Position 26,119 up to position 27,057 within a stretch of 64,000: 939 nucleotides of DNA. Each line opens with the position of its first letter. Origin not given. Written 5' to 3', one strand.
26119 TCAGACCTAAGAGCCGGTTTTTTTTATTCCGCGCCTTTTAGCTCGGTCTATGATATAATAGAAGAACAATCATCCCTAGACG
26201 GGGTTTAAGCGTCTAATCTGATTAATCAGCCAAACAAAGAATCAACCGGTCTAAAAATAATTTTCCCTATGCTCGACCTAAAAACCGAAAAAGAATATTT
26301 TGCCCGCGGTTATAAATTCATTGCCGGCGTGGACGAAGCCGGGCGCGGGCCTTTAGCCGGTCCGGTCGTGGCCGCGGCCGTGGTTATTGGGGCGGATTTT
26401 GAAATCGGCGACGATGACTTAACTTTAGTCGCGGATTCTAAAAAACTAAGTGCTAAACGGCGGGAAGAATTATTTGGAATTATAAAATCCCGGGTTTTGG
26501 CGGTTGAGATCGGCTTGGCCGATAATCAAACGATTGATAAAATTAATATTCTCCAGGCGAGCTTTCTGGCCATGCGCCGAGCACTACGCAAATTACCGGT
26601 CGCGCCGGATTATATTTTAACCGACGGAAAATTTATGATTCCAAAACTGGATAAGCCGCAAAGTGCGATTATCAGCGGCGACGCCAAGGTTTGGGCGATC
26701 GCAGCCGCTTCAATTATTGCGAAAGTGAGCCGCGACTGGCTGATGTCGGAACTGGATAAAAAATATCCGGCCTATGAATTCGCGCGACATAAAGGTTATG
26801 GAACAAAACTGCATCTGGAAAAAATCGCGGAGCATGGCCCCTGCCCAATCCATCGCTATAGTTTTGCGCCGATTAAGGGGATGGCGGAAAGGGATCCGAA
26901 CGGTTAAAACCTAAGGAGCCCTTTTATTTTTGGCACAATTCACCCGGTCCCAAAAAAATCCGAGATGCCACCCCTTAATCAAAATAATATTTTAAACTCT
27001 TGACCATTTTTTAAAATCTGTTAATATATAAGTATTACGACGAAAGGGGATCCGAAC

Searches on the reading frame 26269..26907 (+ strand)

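Call 68: search_protein_families(library=pfam, proteins=[window:26269-26907:+], max_evalue=0.0001)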
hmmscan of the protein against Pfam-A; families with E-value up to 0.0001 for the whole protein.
window:26269-26907:+ (212 aa): 1 family
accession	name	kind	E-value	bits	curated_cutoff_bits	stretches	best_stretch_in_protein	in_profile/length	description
PF01351.25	RNase_HII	-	1.8e-45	155.8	25.8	1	19-201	1-198/199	Ribonuclease HII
